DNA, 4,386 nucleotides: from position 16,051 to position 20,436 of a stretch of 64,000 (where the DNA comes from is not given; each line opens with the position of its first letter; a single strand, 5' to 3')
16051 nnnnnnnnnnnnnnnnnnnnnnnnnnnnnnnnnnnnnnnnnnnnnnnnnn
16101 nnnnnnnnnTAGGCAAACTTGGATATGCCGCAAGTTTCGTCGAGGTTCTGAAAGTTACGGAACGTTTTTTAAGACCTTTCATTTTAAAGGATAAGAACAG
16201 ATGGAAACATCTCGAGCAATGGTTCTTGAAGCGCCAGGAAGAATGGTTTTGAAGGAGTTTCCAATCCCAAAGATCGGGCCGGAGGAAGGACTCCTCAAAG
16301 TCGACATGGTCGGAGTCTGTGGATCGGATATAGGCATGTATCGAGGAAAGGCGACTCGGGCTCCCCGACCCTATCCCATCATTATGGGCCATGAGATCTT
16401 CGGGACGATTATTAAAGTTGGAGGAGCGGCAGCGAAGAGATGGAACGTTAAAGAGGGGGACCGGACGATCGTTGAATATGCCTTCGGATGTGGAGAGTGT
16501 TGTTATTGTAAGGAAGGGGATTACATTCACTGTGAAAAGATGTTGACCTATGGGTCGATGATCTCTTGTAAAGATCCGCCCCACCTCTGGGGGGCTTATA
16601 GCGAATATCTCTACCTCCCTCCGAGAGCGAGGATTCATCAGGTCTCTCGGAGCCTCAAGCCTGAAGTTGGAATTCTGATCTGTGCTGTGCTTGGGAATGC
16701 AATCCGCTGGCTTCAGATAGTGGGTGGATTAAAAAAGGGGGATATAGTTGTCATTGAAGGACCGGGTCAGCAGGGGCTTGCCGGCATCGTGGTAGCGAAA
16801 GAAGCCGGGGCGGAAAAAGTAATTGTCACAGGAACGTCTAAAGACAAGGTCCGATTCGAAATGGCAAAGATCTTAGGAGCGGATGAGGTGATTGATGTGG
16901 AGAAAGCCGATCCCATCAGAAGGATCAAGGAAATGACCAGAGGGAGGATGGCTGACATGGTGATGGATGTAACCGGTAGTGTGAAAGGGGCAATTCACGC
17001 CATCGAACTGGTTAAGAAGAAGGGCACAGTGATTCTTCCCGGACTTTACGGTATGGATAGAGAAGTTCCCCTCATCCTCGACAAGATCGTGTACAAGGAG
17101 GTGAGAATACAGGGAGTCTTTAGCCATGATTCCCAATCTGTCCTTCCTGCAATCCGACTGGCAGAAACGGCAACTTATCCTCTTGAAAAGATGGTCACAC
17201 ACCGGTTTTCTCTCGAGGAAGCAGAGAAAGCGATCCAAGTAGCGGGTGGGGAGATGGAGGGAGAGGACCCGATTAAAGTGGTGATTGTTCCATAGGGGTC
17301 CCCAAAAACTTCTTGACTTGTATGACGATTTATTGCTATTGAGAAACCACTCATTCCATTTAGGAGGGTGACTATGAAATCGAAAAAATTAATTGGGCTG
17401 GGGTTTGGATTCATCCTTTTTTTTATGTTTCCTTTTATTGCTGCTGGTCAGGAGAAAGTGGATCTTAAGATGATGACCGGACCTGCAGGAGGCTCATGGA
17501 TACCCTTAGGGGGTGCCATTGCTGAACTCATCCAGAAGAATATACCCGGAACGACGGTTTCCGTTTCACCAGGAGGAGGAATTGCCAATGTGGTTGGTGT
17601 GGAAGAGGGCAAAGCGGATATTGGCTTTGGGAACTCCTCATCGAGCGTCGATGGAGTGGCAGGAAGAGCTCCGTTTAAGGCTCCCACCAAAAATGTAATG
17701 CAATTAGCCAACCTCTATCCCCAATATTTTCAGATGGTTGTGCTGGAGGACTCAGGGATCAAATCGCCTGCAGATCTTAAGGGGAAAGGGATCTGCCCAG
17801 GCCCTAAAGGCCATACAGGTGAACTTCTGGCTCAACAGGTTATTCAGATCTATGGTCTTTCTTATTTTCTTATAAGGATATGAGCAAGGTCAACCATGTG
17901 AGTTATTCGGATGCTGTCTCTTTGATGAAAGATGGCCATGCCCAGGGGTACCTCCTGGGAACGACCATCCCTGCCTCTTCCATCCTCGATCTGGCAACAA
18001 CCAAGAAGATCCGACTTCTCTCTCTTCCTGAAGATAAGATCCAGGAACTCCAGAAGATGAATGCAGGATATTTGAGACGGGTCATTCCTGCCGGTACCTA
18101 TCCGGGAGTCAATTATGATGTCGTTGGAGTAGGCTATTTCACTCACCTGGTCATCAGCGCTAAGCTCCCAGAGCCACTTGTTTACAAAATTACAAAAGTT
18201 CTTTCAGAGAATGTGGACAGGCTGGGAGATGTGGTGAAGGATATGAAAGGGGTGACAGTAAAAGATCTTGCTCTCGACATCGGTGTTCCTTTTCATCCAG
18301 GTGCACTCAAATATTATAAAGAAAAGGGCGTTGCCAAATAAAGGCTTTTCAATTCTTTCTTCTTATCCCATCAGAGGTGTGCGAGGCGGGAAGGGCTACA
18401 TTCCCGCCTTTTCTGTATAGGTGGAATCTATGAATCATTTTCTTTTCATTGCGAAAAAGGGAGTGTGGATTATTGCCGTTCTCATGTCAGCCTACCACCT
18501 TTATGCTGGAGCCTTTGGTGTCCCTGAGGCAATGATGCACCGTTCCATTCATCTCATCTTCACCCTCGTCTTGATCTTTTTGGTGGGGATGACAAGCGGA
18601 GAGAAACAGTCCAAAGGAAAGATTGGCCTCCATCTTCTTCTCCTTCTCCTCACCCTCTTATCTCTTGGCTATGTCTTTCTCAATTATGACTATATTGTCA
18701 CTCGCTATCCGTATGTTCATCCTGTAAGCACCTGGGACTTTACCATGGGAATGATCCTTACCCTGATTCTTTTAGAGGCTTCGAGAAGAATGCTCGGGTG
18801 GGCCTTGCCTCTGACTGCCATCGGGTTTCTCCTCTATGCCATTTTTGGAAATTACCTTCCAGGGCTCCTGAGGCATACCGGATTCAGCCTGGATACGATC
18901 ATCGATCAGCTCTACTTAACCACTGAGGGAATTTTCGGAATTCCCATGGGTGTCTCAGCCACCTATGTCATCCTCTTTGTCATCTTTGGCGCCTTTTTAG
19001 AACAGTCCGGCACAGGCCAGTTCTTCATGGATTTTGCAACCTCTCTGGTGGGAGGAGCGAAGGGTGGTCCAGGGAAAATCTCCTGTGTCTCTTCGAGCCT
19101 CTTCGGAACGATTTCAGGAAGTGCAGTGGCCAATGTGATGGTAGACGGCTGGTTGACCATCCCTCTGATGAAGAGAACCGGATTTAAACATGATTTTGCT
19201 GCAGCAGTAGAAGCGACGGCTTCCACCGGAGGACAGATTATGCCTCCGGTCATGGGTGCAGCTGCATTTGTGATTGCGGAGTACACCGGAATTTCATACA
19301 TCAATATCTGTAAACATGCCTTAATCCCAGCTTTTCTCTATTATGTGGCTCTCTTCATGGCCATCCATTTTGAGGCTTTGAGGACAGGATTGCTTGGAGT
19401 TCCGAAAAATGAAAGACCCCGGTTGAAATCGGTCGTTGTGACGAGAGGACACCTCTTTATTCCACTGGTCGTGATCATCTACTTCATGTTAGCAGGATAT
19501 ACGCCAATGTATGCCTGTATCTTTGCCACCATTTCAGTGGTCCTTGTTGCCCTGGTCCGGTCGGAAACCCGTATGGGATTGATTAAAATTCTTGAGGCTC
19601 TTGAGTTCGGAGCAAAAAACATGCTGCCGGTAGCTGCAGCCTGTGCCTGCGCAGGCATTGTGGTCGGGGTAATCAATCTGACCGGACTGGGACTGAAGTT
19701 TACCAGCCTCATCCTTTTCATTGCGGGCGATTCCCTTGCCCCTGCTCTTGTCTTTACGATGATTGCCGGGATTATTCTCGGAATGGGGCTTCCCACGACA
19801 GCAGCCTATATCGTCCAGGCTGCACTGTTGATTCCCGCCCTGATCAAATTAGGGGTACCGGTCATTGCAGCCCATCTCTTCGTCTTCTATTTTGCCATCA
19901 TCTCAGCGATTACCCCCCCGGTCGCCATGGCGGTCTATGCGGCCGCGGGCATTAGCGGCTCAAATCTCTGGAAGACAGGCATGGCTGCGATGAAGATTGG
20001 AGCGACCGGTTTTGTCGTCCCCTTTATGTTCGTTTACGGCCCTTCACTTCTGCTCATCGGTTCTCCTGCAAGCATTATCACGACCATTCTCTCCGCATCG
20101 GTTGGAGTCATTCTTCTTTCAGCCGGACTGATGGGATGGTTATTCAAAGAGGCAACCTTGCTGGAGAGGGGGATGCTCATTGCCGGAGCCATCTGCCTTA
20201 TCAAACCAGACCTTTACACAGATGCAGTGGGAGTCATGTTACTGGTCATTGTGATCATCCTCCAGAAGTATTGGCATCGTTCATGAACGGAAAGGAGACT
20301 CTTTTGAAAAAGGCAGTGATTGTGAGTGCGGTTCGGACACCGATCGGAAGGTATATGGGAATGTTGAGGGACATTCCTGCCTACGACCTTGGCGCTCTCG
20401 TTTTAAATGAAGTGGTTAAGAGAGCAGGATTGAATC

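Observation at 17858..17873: Perfect 8-bp tandem duplication (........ x2) frameshifts the TAXI TRAP solute-receptor gene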

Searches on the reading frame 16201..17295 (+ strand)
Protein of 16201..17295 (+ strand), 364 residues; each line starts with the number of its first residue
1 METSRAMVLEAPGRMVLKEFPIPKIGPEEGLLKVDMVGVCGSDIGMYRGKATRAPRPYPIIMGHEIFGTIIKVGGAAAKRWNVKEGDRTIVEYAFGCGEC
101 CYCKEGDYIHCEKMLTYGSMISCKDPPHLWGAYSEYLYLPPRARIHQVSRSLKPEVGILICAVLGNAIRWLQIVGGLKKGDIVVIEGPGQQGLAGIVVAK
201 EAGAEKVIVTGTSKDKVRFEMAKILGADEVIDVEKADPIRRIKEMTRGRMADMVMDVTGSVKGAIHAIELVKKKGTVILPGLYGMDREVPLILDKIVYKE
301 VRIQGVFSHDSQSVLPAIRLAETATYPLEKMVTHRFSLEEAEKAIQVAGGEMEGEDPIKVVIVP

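Call 15: search_protein_families(library=pfam, proteins=[window:16201-17295:+])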
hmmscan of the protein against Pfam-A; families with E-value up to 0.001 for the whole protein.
window:16201-17295:+ (364 aa): 4 families
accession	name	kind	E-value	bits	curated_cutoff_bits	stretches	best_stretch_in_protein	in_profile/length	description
PF00107.32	ADH_zinc_N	-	9.8e-23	81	31.8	1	192-320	3-126/129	Zinc-binding dehydrogenase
PF08240.17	ADH_N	-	1.3e-22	80.4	23.5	1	26-143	1-98/104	Alcohol dehydrogenase GroES-like domain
PF16912.11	Glu_dehyd_C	-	4e-09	36.7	34.9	1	182-361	33-208/211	Glucose dehydrogenase C-terminus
PF13602.12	ADH_zinc_N_2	-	0.00014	23.2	27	1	225-346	1-121/134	Zinc-binding dehydrogenase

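Call 20: find_encoding_contigs(protein=window:16201-17295:+, flank=5000, max_places=6)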
Protein window:16201-17295:+ (364 aa): no gene with exactly this product is on record in the collection.

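Call 29: find_encoding_contigs(protein=window:16219-17295:+, flank=3000, max_places=10)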
Protein window:16219-17295:+ (358 aa): no gene with exactly this product is on record in the collection.

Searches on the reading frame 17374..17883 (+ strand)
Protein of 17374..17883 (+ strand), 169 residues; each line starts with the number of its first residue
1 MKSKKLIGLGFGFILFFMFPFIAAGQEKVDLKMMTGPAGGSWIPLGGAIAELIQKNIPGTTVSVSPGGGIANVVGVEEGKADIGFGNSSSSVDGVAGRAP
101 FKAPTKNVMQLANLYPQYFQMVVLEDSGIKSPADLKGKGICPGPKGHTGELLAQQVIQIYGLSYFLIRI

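Call 5: search_protein_families(library=pfam, proteins=[window:17374-17883:+])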
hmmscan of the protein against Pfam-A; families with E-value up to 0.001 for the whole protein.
window:17374-17883:+ (169 aa): 3 families
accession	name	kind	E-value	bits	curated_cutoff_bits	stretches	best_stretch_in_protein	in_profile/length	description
PF16868.10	NMT1_3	-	4.3e-24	86.1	27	1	33-164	1-138/289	NMT1-like family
PF09084.16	NMT1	-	1.9e-05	25.1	20.5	1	75-163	37-118/216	NMT1/THI5 like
PF12974.12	Phosphonate-bd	-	0.00037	20.4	27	1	49-161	19-130/242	ABC transporter, phosphonate, periplasmic substrate-binding protein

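Call 22: find_encoding_contigs(protein=window:17374-17883:+, flank=3000, max_places=10)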
Protein window:17374-17883:+ (169 aa): no gene with exactly this product is on record in the collection.

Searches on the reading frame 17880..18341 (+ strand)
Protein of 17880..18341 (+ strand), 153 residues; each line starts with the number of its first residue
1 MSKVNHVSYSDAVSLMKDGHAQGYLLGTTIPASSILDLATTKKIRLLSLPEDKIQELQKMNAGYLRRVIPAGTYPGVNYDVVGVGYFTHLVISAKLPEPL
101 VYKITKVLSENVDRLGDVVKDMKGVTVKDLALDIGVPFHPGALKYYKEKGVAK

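Call 5: search_protein_families(library=pfam, proteins=[window:17880-18341:+])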
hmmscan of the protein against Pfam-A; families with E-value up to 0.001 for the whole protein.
window:17880-18341:+ (153 aa): 1 family
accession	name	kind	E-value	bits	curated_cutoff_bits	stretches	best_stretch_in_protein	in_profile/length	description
PF16868.10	NMT1_3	-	1.8e-37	130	27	1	3-150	143-289/289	NMT1-like family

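Call 19: find_encoding_contigs(protein=window:17880-18341:+, flank=3000, max_places=6)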
Protein window:17880-18341:+ (153 aa): 1 contig read that carries it; 1 place shown.
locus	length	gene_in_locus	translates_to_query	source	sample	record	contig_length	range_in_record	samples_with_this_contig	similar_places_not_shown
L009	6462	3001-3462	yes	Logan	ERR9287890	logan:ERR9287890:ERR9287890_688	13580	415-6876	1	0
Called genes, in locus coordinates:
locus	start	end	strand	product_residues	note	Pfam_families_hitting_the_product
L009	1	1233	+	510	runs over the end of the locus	PF00501:AMP-binding, PF13193:AMP-binding_C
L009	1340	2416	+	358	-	PF08240:ADH_N, PF16912:Glu_dehyd_C, PF00107:ADH_zinc_N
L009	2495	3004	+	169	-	PF16868:NMT1_3, PF09084:NMT1 (weak)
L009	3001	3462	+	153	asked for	PF16868:NMT1_3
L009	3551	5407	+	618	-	PF11874:DUF3394 (faint), PF06808:DctM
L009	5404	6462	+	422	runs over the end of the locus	PF00108:Thiolase_N, PF00109:ketoacyl-synt (faint), PF02803:Thiolase_C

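Call 40: list_cluster_members(proteins=[L010:1953-2912:+, window:17880-18341:+, L011:1945-2454:+, window:17374-17883:+])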
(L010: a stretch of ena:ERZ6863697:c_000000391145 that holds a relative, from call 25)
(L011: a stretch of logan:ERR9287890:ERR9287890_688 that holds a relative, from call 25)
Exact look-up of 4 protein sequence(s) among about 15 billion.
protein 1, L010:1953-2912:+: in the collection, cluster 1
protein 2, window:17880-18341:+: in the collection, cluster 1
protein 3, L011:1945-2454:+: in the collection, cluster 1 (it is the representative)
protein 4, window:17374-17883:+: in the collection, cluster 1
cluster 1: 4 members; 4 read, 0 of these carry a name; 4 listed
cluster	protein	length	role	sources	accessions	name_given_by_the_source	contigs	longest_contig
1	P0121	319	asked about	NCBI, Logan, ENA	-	-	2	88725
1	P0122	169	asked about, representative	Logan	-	-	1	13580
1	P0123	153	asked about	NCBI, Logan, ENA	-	-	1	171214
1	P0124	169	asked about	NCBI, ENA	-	-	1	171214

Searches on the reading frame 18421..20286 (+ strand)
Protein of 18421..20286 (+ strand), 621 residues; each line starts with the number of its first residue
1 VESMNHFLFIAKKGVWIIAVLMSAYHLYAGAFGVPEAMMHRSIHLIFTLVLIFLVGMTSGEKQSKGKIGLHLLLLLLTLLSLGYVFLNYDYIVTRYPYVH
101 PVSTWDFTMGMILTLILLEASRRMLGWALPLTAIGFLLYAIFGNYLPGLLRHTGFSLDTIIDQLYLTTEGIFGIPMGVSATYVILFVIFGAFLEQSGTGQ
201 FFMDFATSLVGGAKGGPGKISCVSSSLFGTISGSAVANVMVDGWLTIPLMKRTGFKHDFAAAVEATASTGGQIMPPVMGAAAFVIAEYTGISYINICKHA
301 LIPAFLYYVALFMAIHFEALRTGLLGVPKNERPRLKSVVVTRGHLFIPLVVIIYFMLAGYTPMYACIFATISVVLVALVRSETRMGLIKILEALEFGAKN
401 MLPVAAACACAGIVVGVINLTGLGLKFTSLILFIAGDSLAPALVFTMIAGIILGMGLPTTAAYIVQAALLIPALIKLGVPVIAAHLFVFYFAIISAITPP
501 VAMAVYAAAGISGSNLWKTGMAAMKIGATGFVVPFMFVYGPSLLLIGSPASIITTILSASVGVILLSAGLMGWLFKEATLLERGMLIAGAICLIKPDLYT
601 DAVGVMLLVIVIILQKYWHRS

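Call 5: search_protein_families(library=pfam, proteins=[window:18421-20286:+])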
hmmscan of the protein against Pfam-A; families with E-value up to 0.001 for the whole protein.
window:18421-20286:+ (621 aa): 2 families
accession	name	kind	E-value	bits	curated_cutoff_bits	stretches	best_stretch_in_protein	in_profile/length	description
PF06808.19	DctM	-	2.7e-91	306.9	23.8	1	113-548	2-409/413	Tripartite ATP-independent periplasmic transporter, DctM component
PF11874.13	DUF3394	-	5.4e-05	23.4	28.2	1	553-603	2-52/181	Domain of unknown function (DUF3394)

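Call 6: search_protein_families(library=ncbifam, proteins=[window:18421-20286:+])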
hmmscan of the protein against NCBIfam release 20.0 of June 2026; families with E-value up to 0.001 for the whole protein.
window:18421-20286:+ (621 aa): 3 families
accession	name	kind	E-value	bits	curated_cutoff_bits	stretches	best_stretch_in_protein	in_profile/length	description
TIGR02123.1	TRAP_fused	subfamily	9.6e-208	691.8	320.65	1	15-617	5-610/615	TRAP transporter fused permease subunit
TIGR00786.1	dctM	subfamily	1.1e-26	93.6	268.45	1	183-543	43-400/405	TRAP transporter large permease subunit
NF011634.1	PRK15060.1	equivalog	2.5e-13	49.8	800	1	183-520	59-393/425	2,3-diketo-L-gulonate TRAP transporter large permease YiaN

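Call 7: find_encoding_contigs(protein=window:18421-20286:+, flank=4000, max_places=10)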
Protein window:18421-20286:+ (621 aa): no gene with exactly this product is on record in the collection.

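Call 25: find_encoding_contigs(protein=window:18430-20286:+, flank=3000, max_places=10)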
Protein window:18430-20286:+ (618 aa): 4 contigs read that carry it; 3 places shown.
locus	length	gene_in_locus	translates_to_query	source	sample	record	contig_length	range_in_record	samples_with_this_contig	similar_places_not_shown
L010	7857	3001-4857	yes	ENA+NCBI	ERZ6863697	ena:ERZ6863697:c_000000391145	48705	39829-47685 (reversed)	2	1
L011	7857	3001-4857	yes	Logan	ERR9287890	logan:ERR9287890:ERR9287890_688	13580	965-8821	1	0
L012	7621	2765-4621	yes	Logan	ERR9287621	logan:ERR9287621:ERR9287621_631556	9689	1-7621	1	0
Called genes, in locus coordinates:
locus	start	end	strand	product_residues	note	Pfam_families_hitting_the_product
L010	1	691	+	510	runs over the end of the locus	PF00501:AMP-binding, PF13193:AMP-binding_C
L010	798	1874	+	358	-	PF08240:ADH_N, PF16912:Glu_dehyd_C, PF00107:ADH_zinc_N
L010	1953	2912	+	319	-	PF16868:NMT1_3, PF12974:Phosphonate-bd (weak), PF09084:NMT1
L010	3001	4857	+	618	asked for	PF11874:DUF3394 (faint), PF06808:DctM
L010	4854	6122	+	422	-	PF00108:Thiolase_N, PF00109:ketoacyl-synt (faint), PF02803:Thiolase_C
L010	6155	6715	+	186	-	PF25087:GMPPB_C (faint), PF00132:Hexapep (weak)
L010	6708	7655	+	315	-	PF01210:NAD_Gly3P_dh_N (faint), PF02737:3HCDH_N, PF00725:3HCDH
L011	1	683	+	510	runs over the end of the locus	PF00501:AMP-binding, PF13193:AMP-binding_C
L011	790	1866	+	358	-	PF08240:ADH_N, PF16912:Glu_dehyd_C, PF00107:ADH_zinc_N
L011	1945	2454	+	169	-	PF16868:NMT1_3, PF09084:NMT1 (weak)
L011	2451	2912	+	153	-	PF16868:NMT1_3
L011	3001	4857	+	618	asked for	PF11874:DUF3394 (faint), PF06808:DctM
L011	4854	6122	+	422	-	PF00108:Thiolase_N, PF00109:ketoacyl-synt (faint), PF02803:Thiolase_C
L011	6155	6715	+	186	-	PF25087:GMPPB_C (faint), PF00132:Hexapep (weak)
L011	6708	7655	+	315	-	PF01210:NAD_Gly3P_dh_N (faint), PF02737:3HCDH_N, PF00725:3HCDH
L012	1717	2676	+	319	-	PF16868:NMT1_3, PF12974:Phosphonate-bd (weak), PF09084:NMT1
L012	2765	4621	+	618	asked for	PF11874:DUF3394 (faint), PF06808:DctM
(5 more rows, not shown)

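Call 44: find_encoding_contigs(protein=P0121, flank=2000, max_places=10)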
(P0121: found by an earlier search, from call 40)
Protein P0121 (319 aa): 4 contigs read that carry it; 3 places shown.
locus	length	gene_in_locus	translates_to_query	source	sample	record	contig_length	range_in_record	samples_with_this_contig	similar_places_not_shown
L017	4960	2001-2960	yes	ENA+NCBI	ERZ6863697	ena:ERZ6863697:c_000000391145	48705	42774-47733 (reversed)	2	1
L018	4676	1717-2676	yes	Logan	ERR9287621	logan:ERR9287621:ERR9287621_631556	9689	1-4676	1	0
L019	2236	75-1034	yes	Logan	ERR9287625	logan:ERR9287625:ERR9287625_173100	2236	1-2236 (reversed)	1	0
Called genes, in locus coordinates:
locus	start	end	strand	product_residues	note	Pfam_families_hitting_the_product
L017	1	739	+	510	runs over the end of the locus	PF00501:AMP-binding, PF13193:AMP-binding_C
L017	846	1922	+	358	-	PF08240:ADH_N, PF16912:Glu_dehyd_C, PF00107:ADH_zinc_N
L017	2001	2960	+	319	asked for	PF16868:NMT1_3, PF12974:Phosphonate-bd (weak), PF09084:NMT1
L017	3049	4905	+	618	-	PF11874:DUF3394 (faint), PF06808:DctM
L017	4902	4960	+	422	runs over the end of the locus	PF00108:Thiolase_N, PF00109:ketoacyl-synt (faint), PF02803:Thiolase_C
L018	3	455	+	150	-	?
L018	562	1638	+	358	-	PF08240:ADH_N, PF16912:Glu_dehyd_C, PF00107:ADH_zinc_N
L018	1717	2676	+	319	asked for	PF16868:NMT1_3, PF12974:Phosphonate-bd (weak), PF09084:NMT1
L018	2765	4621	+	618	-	PF11874:DUF3394 (faint), PF06808:DctM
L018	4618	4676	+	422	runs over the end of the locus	PF00108:Thiolase_N, PF00109:ketoacyl-synt (faint), PF02803:Thiolase_C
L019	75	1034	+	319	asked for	PF16868:NMT1_3, PF12974:Phosphonate-bd (weak), PF09084:NMT1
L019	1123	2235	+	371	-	?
